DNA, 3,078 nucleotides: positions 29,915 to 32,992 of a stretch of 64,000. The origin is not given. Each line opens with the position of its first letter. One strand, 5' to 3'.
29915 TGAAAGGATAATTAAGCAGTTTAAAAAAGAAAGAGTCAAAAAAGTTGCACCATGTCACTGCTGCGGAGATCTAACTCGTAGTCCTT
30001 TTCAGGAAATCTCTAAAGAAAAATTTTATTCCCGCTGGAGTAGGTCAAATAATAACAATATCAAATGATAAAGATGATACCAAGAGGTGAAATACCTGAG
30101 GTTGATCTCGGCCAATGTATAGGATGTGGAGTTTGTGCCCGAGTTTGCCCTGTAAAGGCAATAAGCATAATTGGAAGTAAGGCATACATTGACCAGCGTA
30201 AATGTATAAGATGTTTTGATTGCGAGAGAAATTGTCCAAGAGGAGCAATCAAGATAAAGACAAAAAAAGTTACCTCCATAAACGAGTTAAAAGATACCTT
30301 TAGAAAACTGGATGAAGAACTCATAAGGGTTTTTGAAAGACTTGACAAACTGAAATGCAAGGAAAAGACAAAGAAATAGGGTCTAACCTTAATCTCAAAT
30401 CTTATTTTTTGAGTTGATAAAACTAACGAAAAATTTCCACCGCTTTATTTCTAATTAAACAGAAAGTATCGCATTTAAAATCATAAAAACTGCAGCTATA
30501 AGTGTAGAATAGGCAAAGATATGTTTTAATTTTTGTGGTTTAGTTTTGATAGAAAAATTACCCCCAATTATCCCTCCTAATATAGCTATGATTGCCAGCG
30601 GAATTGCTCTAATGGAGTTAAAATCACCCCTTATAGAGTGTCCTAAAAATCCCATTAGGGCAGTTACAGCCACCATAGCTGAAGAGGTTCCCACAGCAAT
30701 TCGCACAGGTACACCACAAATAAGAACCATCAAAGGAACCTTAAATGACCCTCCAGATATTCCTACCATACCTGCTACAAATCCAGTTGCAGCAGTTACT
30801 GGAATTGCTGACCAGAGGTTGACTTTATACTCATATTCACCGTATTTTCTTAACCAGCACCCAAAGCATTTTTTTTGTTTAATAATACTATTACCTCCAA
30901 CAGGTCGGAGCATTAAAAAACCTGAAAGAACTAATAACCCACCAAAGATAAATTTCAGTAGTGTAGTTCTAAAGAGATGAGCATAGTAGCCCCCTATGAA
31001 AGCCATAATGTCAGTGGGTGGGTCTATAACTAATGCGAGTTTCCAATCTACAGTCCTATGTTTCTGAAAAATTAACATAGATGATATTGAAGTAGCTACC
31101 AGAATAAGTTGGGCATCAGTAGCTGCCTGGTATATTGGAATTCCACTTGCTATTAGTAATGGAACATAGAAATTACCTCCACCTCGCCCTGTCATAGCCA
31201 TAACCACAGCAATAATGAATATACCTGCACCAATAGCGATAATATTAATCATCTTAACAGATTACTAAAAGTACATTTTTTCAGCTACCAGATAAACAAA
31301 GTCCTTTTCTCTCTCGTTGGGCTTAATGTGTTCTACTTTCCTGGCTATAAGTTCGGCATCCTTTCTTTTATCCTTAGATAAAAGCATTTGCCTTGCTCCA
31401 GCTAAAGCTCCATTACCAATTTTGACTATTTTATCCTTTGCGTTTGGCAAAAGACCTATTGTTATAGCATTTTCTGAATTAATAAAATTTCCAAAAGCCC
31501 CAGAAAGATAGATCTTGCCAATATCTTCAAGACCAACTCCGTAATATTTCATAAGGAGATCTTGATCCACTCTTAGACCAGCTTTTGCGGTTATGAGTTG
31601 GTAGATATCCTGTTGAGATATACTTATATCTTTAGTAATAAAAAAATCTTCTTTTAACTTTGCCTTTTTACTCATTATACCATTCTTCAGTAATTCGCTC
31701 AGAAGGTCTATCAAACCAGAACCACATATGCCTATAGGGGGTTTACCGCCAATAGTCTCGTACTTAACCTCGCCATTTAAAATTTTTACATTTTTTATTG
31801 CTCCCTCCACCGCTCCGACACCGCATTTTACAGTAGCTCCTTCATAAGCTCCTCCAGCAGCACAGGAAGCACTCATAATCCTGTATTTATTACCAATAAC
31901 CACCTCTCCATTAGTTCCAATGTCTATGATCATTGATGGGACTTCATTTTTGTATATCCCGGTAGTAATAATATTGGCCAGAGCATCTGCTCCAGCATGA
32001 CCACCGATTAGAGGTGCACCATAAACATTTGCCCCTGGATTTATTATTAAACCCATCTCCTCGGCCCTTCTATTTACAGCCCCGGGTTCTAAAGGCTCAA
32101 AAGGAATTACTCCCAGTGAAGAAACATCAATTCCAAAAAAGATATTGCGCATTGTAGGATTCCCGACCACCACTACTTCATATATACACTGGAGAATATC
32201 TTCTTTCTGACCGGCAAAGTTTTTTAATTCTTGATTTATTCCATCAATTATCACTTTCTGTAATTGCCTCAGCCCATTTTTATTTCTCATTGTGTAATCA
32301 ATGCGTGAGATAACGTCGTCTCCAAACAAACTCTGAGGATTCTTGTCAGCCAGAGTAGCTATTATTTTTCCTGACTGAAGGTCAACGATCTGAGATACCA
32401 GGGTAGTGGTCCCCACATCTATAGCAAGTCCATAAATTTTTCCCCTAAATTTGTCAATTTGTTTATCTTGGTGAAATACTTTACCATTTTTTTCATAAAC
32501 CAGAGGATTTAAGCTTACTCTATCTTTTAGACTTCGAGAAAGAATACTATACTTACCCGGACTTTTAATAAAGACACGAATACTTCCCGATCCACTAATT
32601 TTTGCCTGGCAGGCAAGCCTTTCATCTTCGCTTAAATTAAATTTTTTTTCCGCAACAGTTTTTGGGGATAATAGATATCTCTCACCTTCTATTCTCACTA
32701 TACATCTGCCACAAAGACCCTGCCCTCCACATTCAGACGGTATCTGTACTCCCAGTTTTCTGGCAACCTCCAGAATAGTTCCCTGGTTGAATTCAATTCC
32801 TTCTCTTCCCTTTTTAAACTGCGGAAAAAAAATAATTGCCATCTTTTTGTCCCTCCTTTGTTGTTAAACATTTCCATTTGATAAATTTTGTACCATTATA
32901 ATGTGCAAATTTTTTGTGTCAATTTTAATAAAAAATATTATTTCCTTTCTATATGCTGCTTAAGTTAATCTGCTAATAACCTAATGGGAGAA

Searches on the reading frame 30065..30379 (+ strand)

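Call 39: search_protein_families(library=pfam, proteins=[window:30065-30379:+], max_evalue=0.000001)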
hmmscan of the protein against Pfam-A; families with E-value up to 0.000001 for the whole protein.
window:30065-30379:+ (104 aa): 8 families
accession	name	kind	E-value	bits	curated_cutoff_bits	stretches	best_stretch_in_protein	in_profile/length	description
PF12838.12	Fer4_7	-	1.4e-15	58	27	1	17-61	1-52/52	4Fe-4S dicluster domain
PF12837.12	Fer4_6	-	3.2e-14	52.5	25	2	10-33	1-24/24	4Fe-4S binding domain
PF00037.32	Fer4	-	2.9e-13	49.4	21.1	1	11-34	1-24/24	4Fe-4S binding domain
PF13187.11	Fer4_9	-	2e-11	44.2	27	1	17-62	1-52/52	4Fe-4S dicluster domain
PF14697.11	Fer4_21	-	7.1e-10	39.3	35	0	12-34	35-58/59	4Fe-4S dicluster domain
PF12797.12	Fer4_2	-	1.1e-09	38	24.5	0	10-30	2-22/22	4Fe-4S binding domain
PF13237.11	Fer4_10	-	2.9e-09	37.1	25.5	1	12-58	3-53/53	4Fe-4S dicluster domain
PF13484.11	Fer4_16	-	3.7e-08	34.5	30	0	46-92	1-47/66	4Fe-4S double cluster binding domain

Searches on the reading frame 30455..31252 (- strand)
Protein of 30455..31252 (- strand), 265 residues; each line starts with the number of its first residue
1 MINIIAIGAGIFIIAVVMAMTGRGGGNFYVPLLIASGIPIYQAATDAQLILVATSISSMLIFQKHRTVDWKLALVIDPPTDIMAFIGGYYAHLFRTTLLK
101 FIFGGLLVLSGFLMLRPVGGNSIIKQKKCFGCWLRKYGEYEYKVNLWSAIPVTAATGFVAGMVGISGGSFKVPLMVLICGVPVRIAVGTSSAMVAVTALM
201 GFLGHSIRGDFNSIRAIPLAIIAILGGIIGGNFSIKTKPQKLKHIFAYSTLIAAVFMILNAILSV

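Call 8: search_protein_families(library=pfam, proteins=[window:30455-31252:-])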
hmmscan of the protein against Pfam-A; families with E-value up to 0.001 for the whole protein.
window:30455-31252:- (265 aa): 1 family
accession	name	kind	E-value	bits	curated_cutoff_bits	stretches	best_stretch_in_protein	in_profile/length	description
PF01925.25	TauE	-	6.2e-43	147.6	32.6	1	9-257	3-237/237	Sulfite exporter TauE/SafE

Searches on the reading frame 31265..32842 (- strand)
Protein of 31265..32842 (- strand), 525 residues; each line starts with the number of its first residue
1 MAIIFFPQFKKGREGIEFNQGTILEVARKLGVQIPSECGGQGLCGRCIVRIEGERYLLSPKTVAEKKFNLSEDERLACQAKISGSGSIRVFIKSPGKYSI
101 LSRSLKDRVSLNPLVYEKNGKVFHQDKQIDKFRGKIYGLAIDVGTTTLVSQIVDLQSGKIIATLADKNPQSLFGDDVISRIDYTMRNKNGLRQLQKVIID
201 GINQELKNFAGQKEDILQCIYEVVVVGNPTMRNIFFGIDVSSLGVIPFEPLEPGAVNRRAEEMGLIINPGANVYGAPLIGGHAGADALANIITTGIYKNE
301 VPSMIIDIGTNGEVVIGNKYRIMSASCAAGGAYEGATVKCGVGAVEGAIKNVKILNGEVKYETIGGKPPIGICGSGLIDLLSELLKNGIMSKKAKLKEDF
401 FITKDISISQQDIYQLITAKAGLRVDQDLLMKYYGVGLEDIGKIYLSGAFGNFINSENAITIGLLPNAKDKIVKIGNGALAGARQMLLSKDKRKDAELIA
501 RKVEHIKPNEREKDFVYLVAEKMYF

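Call 8: search_protein_families(library=pfam, proteins=[window:31265-32842:-])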
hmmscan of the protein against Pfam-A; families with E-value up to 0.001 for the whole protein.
window:31265-32842:- (525 aa): 3 families
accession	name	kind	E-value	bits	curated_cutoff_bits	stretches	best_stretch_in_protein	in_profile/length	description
PF14574.11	RACo_C_ter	-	2e-64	217.6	27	1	303-512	3-237/261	C-terminal domain of RACo the ASKHA domain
PF17651.6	Raco_middle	-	5.2e-46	156.7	26.8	1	137-298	1-162/163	RACo middle region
PF00111.32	Fer2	-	5.6e-11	42.7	21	1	16-82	8-76/77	2Fe-2S iron-sulfur cluster binding domain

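Call 26: find_encoding_contigs(protein=window:31265-32842:-, flank=2500, max_places=10)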
Protein window:31265-32842:- (525 aa): 5 contigs read that carry it; 5 places shown.
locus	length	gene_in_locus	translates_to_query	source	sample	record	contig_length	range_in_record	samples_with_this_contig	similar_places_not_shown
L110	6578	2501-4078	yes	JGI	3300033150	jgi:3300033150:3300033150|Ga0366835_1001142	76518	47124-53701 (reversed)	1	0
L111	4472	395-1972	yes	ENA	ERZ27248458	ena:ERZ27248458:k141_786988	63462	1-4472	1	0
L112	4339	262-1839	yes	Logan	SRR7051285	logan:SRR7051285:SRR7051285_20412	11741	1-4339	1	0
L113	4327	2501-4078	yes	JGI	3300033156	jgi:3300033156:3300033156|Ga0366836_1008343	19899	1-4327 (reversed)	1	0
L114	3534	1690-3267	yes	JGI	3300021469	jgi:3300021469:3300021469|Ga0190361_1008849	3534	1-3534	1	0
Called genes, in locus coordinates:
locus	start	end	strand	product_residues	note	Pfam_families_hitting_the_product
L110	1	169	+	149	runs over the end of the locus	PF01967:MoaC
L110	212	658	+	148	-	PF03473:MOSC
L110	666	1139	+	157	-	PF00994:MoCF_biosynth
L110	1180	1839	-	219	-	PF01209:Ubie_methyltran (weak), PF13489:Methyltransf_23, PF08241:Methyltransf_11, PF08242:Methyltransf_12 (weak), PF13649:Methyltransf_25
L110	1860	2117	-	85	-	PF00462:Glutaredoxin, PF13417:GST_N_3 (weak), PF13409:GST_N_2 (weak)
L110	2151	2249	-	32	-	PF12797:Fer4_2, PF13237:Fer4_10 (weak), PF00037:Fer4, PF13459:Fer4_15 (weak), PF12837:Fer4_6 (weak), PF13370:Fer4_13 (weak), PF12800:Fer4_4 (weak)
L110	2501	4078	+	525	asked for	PF00111:Fer2, PF17651:Raco_middle, PF14574:RACo_C_ter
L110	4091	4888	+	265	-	PF01925:TauE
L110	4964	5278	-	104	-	PF14697:Fer4_21 (faint), PF12797:Fer4_2 (weak), PF12837:Fer4_6 (weak), PF13237:Fer4_10, PF00037:Fer4, PF12838:Fer4_7, PF13187:Fer4_9, PF12837:Fer4_6 (weak), +3 more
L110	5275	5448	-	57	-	-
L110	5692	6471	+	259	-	PF00142:Fer4_NifH (weak), PF01656:CbiA, PF02374:ArsA_ATPase, PF10609:ParA (faint), PF13614:AAA_31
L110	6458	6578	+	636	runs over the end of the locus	PF03063:Prismane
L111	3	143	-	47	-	?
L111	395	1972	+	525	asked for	PF00111:Fer2, PF17651:Raco_middle, PF14574:RACo_C_ter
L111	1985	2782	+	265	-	PF01925:TauE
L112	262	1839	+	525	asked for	PF00111:Fer2, PF17651:Raco_middle, PF14574:RACo_C_ter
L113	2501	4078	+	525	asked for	PF00111:Fer2, PF17651:Raco_middle, PF14574:RACo_C_ter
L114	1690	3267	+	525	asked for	PF00111:Fer2, PF17651:Raco_middle, PF14574:RACo_C_ter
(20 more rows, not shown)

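Call 36: search_protein_families(library=ncbifam, proteins=[window:31265-32842:-], max_evalue=0.00001)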
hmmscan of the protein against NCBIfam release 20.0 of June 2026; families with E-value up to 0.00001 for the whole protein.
window:31265-32842:- (525 aa): 3 families
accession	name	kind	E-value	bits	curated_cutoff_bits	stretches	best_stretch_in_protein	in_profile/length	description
NF040756.1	corr_regen_AcsV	exception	7.8e-92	308.6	800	2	129-505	202-604/632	corrinoid activation/regeneration protein AcsV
TIGR04270.1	Rama_corrin_act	subfamily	5.8e-48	163.5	500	2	137-358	1-224/534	methylamine methyltransferase corrinoid protein reductive activase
TIGR01941.1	nqrF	equivalog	3.1e-06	26.4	295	1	21-88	50-118/405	NADH:ubiquinone reductase (Na(+)-transporting) subunit F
